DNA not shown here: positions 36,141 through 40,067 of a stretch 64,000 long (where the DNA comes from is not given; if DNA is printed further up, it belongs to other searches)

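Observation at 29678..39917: Three-gene operon: PLD-SNF2 helicase-nuclease + giant gamma-class N6A methyltransferase + 1208-aa unknown protein (candidate undescribed DNA-modification defence system)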

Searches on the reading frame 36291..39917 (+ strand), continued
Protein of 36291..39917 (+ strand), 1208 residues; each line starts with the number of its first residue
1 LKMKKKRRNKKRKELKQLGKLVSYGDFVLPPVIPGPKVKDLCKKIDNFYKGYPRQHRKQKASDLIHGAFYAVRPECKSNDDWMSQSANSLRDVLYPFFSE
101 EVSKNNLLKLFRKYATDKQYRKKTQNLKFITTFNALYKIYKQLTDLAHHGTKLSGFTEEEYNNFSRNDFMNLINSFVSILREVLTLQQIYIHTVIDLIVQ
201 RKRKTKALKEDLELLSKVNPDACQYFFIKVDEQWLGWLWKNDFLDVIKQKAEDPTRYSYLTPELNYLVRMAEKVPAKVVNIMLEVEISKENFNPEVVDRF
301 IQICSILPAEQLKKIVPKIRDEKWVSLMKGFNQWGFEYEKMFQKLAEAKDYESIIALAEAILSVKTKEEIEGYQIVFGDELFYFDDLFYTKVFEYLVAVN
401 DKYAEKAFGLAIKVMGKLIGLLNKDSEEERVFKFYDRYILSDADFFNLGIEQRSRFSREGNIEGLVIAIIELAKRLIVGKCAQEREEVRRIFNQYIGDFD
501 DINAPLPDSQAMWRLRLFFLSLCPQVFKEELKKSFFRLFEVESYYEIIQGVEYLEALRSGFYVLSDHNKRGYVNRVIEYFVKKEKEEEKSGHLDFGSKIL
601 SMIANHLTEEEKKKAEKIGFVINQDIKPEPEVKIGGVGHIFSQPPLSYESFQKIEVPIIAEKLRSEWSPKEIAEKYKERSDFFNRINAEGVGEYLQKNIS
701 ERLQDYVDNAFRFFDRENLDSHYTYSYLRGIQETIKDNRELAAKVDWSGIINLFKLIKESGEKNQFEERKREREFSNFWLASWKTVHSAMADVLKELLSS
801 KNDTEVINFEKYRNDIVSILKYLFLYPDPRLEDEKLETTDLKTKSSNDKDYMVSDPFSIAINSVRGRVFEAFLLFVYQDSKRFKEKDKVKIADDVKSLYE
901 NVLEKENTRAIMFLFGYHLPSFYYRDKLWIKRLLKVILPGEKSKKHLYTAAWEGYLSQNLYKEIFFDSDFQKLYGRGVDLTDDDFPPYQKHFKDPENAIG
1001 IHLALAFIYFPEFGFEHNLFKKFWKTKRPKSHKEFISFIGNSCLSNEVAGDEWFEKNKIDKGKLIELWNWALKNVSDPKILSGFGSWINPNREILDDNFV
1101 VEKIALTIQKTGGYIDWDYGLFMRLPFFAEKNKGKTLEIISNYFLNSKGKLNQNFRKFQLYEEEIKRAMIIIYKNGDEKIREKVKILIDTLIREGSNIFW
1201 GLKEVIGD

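Call 110: find_encoding_contigs(protein=P0347, flank=9000, max_places=1)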
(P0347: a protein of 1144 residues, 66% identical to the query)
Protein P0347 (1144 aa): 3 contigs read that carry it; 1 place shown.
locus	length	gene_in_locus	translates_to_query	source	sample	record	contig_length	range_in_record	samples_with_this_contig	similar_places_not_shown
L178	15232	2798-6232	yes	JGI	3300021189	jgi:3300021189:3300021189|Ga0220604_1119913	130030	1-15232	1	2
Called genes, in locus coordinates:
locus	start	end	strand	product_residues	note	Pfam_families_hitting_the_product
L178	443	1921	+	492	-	PF02310:B12-binding (faint), PF04055:Radical_SAM, PF13282:DUF4070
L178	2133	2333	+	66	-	PF00313:CSD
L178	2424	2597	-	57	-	-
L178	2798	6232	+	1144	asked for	PF09565:RE_NgoFVII (faint), PF13091:PLDc_2 (weak), PF00270:DEAD (faint), PF04851:ResIII (faint), PF00176:SNF2-rel_dom, PF00271:Helicase_C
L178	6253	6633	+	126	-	PF13366:PDDEXK_3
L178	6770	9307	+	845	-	PF07669:Eco57I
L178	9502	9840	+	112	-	PF12950:TaqI_C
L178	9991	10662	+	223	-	-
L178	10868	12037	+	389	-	PF02810:SEC-C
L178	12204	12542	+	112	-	PF05015:HigB-like_toxin (weak)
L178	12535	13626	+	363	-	PF01381:HTH_3, PF06114:Peptidase_M78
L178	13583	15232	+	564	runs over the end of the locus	PF02810:SEC-C (weak)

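Call 111: search_protein_families(library=phrogs, proteins=[window:36297-39917:+], max_evalue=0.001)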
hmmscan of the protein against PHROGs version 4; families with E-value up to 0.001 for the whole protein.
window:36297-39917:+ (1206 aa): 0 families
